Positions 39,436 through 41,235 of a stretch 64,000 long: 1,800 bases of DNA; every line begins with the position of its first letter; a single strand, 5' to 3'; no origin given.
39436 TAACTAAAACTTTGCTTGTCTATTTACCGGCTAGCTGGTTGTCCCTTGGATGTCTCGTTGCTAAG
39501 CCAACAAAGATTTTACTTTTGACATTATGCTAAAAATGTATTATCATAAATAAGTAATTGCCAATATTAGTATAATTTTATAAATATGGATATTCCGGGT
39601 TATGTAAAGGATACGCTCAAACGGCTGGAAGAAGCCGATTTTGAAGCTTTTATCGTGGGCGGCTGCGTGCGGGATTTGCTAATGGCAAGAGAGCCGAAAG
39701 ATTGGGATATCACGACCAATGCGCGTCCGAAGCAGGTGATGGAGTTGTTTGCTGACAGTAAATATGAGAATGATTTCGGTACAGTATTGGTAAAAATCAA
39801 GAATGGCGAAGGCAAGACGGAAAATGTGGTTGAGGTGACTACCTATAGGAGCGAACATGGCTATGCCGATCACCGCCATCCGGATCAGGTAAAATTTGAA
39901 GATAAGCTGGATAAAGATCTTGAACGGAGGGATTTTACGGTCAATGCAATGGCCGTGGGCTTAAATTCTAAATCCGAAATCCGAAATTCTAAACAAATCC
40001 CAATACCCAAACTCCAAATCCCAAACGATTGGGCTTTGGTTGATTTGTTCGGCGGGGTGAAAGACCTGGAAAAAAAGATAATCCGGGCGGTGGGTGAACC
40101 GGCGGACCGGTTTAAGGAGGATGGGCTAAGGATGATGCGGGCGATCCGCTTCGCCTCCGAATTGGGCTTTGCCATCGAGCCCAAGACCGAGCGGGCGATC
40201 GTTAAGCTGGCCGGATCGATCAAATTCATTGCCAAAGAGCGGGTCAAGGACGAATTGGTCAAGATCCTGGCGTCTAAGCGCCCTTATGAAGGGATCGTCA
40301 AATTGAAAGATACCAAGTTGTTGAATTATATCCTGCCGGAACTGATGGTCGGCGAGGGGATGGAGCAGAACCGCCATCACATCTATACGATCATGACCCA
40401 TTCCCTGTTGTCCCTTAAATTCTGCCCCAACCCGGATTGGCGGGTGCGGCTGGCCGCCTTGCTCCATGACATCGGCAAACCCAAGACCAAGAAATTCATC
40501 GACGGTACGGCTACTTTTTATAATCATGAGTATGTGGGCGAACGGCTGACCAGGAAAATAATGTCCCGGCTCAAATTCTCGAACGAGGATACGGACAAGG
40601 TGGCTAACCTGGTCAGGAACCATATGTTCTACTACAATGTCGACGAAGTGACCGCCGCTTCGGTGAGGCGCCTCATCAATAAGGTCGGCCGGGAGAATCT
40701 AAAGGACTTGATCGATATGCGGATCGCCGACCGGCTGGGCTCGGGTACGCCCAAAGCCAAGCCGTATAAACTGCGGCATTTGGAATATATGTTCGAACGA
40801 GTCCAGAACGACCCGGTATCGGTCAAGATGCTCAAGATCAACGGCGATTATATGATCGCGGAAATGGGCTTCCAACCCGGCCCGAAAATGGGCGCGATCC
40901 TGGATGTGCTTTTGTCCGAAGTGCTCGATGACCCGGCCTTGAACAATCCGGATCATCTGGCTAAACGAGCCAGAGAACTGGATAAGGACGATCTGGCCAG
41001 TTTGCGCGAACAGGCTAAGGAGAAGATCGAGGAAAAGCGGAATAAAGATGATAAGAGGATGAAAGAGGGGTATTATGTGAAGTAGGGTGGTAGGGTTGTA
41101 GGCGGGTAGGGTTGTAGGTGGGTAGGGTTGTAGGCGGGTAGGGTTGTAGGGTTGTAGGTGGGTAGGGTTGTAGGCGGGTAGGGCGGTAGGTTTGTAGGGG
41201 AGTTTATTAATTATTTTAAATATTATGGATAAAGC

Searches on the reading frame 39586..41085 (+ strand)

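Call 82: search_protein_families(library=pfam, proteins=[window:39586-41085:+], max_evalue=0.00001)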
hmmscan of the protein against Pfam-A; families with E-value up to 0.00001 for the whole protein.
window:39586-41085:+ (499 aa): 4 families
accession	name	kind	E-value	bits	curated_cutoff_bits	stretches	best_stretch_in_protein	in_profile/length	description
PF01743.26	PolyA_pol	-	3.7e-34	118.2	23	1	21-167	1-126/126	Poly A polymerase head domain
PF12627.12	PolyA_pol_RNAbd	-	2.4e-19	69.3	22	1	194-253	1-60/64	Probable RNA and SrmB- binding site of polymerase A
PF01966.28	HD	-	2.4e-12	47.6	22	1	286-384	26-113/116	HD domain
PF13735.12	tRNA_NucTran2_2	-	1.2e-08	35.5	27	1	322-459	24-146/149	tRNA nucleotidyltransferase domain 2 putative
